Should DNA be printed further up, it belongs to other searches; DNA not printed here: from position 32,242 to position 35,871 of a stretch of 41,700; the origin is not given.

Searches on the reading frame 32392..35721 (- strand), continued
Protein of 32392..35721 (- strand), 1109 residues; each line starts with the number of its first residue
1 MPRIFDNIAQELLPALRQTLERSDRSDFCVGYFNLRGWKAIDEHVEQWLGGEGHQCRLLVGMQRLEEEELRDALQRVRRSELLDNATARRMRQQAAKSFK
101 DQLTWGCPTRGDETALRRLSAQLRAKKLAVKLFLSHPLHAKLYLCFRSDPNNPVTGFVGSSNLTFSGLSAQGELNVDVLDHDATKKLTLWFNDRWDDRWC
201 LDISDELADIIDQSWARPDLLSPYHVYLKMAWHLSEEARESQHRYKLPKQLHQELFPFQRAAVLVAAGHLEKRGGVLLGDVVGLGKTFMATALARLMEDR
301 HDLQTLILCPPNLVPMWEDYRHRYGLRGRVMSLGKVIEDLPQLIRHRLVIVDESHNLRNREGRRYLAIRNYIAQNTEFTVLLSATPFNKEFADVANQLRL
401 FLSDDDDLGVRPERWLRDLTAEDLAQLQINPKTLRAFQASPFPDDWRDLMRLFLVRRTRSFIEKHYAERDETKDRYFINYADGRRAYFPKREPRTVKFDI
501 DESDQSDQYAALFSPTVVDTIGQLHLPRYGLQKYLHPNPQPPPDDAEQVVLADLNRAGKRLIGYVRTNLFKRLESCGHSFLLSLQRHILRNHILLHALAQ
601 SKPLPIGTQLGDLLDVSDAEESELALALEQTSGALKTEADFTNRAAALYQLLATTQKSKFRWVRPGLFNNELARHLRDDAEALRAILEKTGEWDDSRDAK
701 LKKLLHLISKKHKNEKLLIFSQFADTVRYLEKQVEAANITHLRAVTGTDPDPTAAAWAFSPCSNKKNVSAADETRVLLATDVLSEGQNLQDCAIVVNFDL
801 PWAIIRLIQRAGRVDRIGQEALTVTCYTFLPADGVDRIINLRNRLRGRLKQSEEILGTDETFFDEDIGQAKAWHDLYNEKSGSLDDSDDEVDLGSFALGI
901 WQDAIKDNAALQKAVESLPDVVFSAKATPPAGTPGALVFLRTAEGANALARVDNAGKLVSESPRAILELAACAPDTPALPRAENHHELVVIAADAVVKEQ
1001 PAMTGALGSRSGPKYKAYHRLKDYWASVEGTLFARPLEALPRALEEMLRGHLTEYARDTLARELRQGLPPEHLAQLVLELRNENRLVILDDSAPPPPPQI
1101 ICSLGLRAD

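Call 32: get_annotated_region(hit=H3, flank=9000)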
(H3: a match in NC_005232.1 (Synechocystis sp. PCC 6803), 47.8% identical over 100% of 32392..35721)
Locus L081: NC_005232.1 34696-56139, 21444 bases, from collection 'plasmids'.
description: Synechocystis sp. PCC 6803 plasmid pSYSX, complete sequence
organism: Synechocystis sp. PCC 6803 (NCBI taxid 1148)
taxonomy: Bacteria; Cyanobacteriota; Cyanophyceae; Synechococcales; Merismopediaceae; Synechocystis; Synechocystis sp. PCC 6803
host: -; source: -; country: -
typing (MOB-suite, as given by PLSDB): non-mobilizable
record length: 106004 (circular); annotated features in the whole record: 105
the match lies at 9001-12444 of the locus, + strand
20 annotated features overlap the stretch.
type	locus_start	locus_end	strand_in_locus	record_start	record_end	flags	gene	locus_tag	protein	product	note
CDS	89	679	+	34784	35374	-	-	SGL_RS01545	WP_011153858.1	DUF305 domain-containing protein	-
CDS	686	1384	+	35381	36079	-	rppA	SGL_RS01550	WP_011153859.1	two-component system response regulator RppA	GO:0006355 - regulation of DNA-templated transcription [Evidence IEA]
CDS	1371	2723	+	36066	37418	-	rppB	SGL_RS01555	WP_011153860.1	two-component system sensor histidine kinase RppB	-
CDS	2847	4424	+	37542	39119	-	-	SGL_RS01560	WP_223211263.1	efflux RND transporter periplasmic adaptor subunit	GO:0006810 - transport [Evidence IEA]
CDS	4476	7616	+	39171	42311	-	-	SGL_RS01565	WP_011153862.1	CusA/CzcA family heavy metal efflux RND transporter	-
CDS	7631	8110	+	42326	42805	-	-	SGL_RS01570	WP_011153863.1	hypothetical protein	-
CDS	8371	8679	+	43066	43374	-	-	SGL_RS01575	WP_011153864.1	hypothetical protein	-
CDS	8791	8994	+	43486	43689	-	-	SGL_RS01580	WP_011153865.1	hypothetical protein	-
CDS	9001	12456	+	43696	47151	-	-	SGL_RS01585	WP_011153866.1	helicase-related protein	-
CDS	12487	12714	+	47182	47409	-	-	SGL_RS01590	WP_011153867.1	hypothetical protein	-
CDS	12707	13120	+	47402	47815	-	-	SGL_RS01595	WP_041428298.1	type II toxin-antitoxin system VapC family toxin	-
CDS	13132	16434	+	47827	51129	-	-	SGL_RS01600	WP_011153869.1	DNA methyltransferase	-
CDS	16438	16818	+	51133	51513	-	-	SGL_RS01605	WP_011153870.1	DUF2513 domain-containing protein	-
CDS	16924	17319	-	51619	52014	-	-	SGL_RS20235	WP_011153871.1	DUF6527 family protein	-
CDS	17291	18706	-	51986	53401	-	-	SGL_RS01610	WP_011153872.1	ThiF family adenylyltransferase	-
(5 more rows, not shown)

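Call 36: search_solved_structures(query=A1, max_evalue=0.01, show_alignments=0)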
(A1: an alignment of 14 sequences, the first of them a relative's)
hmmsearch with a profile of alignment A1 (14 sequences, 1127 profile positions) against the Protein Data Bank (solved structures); distinct sequences matched with E-value up to 0.01: 128 (the best 60 are shown).
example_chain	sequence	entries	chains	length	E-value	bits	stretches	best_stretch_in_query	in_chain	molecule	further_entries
8so8_A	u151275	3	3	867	3.2e-10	41.7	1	713-839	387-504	RNA polymerase-associated protein RapA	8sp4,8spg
6bog_A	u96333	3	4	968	4.9e-10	41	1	713-839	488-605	RNA polymerase-associated protein RapA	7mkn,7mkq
7m8e_F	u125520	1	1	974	5e-10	41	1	713-839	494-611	RNA polymerase-associated protein RapA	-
4s20_K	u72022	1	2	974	5.1e-10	41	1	713-839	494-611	RNA polymerase-associated protein RapA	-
5vvr_M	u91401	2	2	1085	1.4e-09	39.6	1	243-319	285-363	DNA repair and recombination protein RAD26 | RAD26 isoform 1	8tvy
8t0l_F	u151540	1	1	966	7.7e-09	37.1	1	719-839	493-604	RNA polymerase-associated protein RapA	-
8he5_O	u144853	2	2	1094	3e-08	35.1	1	243-320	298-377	DNA repair protein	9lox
1z63_A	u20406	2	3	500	6.1e-08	34.1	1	267-394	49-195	Helicase of the snf2/rad54 family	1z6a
7xyf_K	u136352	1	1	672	7.7e-08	33.8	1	713-857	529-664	ATP-dependent helicase fft3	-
7oo3_b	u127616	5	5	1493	1e-07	33.3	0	236-317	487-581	DNA excision repair protein ERCC-6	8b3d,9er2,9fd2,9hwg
7oob_b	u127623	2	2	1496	1e-07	33.3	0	236-317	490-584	DNA excision repair protein ERCC-6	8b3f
9bz0_b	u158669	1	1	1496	1e-07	33.3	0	236-317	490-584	DNA excision repair protein ERCC-6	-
9hcc_z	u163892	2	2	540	1e-07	33.3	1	720-867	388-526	Probable ATP-dependent RNA helicase DDX28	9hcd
1wp9_A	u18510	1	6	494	2e-07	32.4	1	697-833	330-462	ATP-dependent RNA helicase, putative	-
8kca_A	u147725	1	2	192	2.7e-07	32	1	786-873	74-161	Probable ATP-dependent RNA helicase DDX53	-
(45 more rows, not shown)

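Call 45: search_protein_families(library=pfam, proteins=[L048:15476-16117:+, L047:11455-11706:+, L060:12102-12581:+, L049:7758-7994:+, L004:7804-8001:+, L042:11508-11894:+, L001:105-458:+, L002:7363-8523:+, L003:15961-16584:+], max_evalue=0.01)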
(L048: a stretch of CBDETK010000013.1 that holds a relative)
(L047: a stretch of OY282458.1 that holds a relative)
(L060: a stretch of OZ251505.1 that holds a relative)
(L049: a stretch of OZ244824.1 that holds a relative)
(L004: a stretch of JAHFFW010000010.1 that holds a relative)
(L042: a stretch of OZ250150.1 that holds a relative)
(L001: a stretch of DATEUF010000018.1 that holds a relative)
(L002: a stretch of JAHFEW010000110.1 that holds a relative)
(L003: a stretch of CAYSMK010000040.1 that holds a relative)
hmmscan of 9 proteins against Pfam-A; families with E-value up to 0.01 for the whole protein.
L048:15476-16117:+ (213 aa): 1 family
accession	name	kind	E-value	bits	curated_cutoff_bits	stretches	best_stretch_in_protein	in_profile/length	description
PF02481.21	DNA_processg_A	-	7.1e-09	35.6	29.6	1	8-188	9-190/212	DNA recombination-mediator protein A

L047:11455-11706:+ (83 aa): 1 family
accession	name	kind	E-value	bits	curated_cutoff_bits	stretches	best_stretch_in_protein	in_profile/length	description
PF04014.23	MazE_antitoxin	-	4.6e-07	30.1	24.7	1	2-44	1-44/48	Antidote-toxin recognition MazE, bacterial antitoxin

L060:12102-12581:+ (159 aa): 1 family
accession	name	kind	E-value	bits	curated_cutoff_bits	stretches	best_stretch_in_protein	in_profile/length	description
PF01850.27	PIN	-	1.7e-06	29.1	23.6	1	35-153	3-117/120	PIN domain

L049:7758-7994:+ (78 aa): 2 families
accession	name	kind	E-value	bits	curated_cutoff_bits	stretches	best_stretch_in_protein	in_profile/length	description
PF12728.13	HTH_17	-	1.3e-14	54.6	27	1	7-55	1-49/51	Helix-turn-helix domain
PF05930.18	Phage_AlpA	-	7e-05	23.1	21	1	11-53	7-51/51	Prophage CP4-57 regulatory protein (AlpA)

L004:7804-8001:+ (65 aa): 4 families
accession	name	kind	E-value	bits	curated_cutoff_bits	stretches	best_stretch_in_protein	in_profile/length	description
PF12728.13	HTH_17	-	1.6e-19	70.3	27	1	7-52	1-46/51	Helix-turn-helix domain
PF00376.29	MerR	-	0.00031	21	28.2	1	11-34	3-26/38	MerR family regulatory protein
PF13338.12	AbiEi_4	-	0.0049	17.4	25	1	7-33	13-38/49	Transcriptional regulator, AbiEi antitoxin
PF20038.5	HTH_59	-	0.0079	16.6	27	0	1-37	1-39/66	Helix-turn-helix domain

L042:11508-11894:+ (128 aa): 1 family
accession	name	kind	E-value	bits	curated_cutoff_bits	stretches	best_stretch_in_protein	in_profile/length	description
PF13366.12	PDDEXK_3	-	2.2e-40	138.1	22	1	9-123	2-116/117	PD-(D/E)XK nuclease superfamily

L001:105-458:+ (117 aa): 1 family
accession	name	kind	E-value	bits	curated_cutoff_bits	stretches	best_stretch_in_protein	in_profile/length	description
PF10543.14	ORF6N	-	3e-28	98.4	27.8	1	15-99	3-84/86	ORF6N domain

L002:7363-8523:+ (386 aa): 5 families
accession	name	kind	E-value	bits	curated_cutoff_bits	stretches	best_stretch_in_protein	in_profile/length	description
PF13304.12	AAA_21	-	7.4e-30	105.5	27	2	210-334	209-304/304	AAA domain, putative AbiEii toxin, Type IV TA system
PF13175.12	AAA_15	-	1.9e-17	64.4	32.1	2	284-332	325-373/374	AAA ATPase domain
PF02463.25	SMC_N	-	8.3e-13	48.7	40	2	118-335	87-204/220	RecF/RecN/SMC N terminal domain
PF13476.12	AAA_23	-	4.3e-05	24.7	27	1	10-46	3-39/201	AAA domain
PF11398.14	DUF2813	-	5e-05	23.3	21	0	288-344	284-336/372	Protein of unknown function (DUF2813)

L003:15961-16584:+ (207 aa): 1 family
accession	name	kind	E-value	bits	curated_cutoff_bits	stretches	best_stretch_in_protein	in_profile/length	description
PF14103.11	DUF4276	-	4.1e-07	30.9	30.2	1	61-197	56-191/192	Domain of unknown function (DUF4276)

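Call 64: predict_structure(alignment_id=A4)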
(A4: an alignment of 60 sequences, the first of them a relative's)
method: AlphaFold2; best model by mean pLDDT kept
length: 1109 residues; sequences in the alignment: 60
mean_pLDDT: 66.1   pTM: 0.47
mean pLDDT of the five models: 66.1, 63.0, 57.6, 57.5, 52.6
residues with pLDDT >= 90: 18; 70-90: 574; 50-70: 288; < 50: 229
segments of 3 or more residues with pLDDT < 50: 1-9, 151-153, 160-178, 280-284, 356-360, 384-395, 405-458, 761-765, 782-792, 807-891, 924-931
pLDDT, mean of each block of 10 residues (from residue 1): 42 71 81 71 85 85 56 62 67 70 72 83 90 67 66 53 35 45 71 81 85 75 81 76 77 69 71 58 58 83 81 79 84 83 79 56 70 62 41 46 46 30 35 31 35 44 64 69 60 59 80 84 68 80 82 62 65 79 86 90 74 61 78 81 88 77 87 89 89 84 78 71 74 82 65 54 51 57 37 51 51 33 32 36 38 31 33 30 27 61 75 76 46 72 72 76 64 72 78 77 56 75 81 77 81 75 76 87 76 63 69
secondary structure, 60 per line:
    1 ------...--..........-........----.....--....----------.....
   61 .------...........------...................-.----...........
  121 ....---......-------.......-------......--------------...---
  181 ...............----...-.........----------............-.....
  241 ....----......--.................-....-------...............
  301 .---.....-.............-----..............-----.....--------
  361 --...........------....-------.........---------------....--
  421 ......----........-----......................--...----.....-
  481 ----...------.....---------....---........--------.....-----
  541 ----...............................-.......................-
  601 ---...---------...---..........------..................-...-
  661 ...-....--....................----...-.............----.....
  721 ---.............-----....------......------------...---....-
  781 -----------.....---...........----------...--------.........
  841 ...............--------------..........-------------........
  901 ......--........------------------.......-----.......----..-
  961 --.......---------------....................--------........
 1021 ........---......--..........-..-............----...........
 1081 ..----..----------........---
elements in order (helices of 4 or more, strands of 3 or more residues): H12-21 E23-30 H35-39 H42-45 E56-61 H68-78 H85-103 H110-124 E128-133 E141-147 E155-160 E175-177 H181-195 E200-202 H204-212 H223-234 H236-244 H249-254 H257-273 E275-278 H286-301 E305-309 H311-323 E329-332 H333-342 E348-352 H363-373 E380-383 H391-399 H415-418 H421-426 H431-438 H444-465 E468-470 E475-479 E485-487 E494-498 H508-511 H515-522 H531-534 H545-575 H577-599 E604-606 H622-631 H638-655 E661-663 H671-690 H699-711 E716-720 H724-736 E742-745 H752-757 E776-779 E792-796 H800-810 H832-855 H870-879 H893-906 H909-916 E935-941 E947-953 H963-969 H985-1004 H1013-1028 H1032-1037 H1040-1049 H1054-1065 H1070-1082 E1099-1106

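Call 66: fold_search(model_id=the predicted structure, library=pdb)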
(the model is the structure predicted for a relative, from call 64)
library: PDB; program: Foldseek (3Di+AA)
matches with E <= 10: 951; with E <= 0.001: 26
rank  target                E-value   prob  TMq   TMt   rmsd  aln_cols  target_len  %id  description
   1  6bog_A                2.7e-07  1.00  0.14  0.16  31.7      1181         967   13  Crystal structure of RapA, a Swi2/Snf2 protein that recycles RNA polymerase during transcription (released 2017-12-13)
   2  8so8                  1.5e-06  1.00  0.14  0.17  32.7      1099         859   13  Crystal structure of an N-terminally truncated variant of Escherichia coli RapA (released 2024-07-03)
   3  8x15_I                8.0e-06  1.00  0.14  0.19  36.5       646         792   16  Structure of nucleosome-bound SRCAP-C in the apo state (released 2024-03-06)
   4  8qyv_M                1.5e-05  1.00  0.13  0.19  37.8       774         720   13  SWR1-hexasome complex (released 2024-10-02)
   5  9ca7_A                2.2e-05  1.00  0.15  0.22  36.4       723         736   15  Cryo-EM structure of human SRCAP-nucleosome complex in the fully-engaged state (composite structure) (released 2025-06-18)
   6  7clg_B                4.3e-05  1.00  0.11  0.15  19.3       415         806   12  Crystal structure of the ATP-dependent restriction endonuclease SauUSI (released 2021-01-20)
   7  9bz0_b                7.4e-05  1.00  0.14  0.24  18.4       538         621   14  Structure of an STK19-containing TC-NER complex (released 2024-12-25)
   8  9cab_A                8.1e-05  1.00  0.14  0.21  36.0       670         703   15  Cryo-EM structure of human SRCAP-nucleosome complex in the encounter state (composite structure) (released 2025-06-18)
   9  8x19_I                1.1e-04  1.00  0.12  0.15  37.3       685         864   14  Structure of nucleosome-bound SRCAP-C in the ADP-BeFx-bound state (released 2024-03-06)
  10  7clg_A                1.2e-04  1.00  0.09  0.12  18.6       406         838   14  Crystal structure of the ATP-dependent restriction endonuclease SauUSI (released 2021-01-20)
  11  9b1d_A                1.9e-04  1.00  0.13  0.19  37.2       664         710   14  Cryo-EM structure of native SWR1 bound to DNA (composite structure) (released 2024-10-09)
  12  9hwg_b                2.0e-04  1.00  0.12  0.25   4.8       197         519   22  Structure of the transcribing Pol II-TCR-RECQL5 complex (released 2025-07-16)
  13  7xwy                  2.1e-04  1.00  0.12  0.33  14.8       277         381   15  Crystal structure of spFft3 N-terminal truncation (released 2023-12-06)
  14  7oob_b                2.6e-04  1.00  0.13  0.27  18.9       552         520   13  Pol II-CSB-CSA-DDB1-UVSSA-ADPBeF3 (Structure2) (released 2021-10-13)
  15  9cac_A                3.0e-04  0.97  0.15  0.16  47.5       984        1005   12  Cryo-EM structure of the RuvBL lobe of the native human TIP60 complex (composite structure) (released 2025-06-18)
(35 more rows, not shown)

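Call 75: search_protein_families(library=padloc, proteins=[L048:15476-16117:+, L041:16221-16856:+], max_evalue=0.01)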
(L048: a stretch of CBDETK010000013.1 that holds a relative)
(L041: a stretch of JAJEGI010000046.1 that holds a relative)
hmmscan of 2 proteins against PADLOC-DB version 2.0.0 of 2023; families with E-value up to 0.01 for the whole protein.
L048:15476-16117:+ (213 aa): 2 families
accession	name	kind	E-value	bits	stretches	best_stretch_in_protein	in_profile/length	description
PDLC03927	PsyrA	-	2.8e-15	54.3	1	35-198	123-290/398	-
PDLC03961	ShosA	-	0.008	13.5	0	144-192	217-266/303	-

L041:16221-16856:+ (211 aa): 2 families
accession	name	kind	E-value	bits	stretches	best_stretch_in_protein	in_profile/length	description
PDLC03927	PsyrA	-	1.9e-20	71.4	1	10-205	97-291/398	-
PDLC03961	ShosA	-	2.2e-05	21.9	1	141-198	208-266/303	-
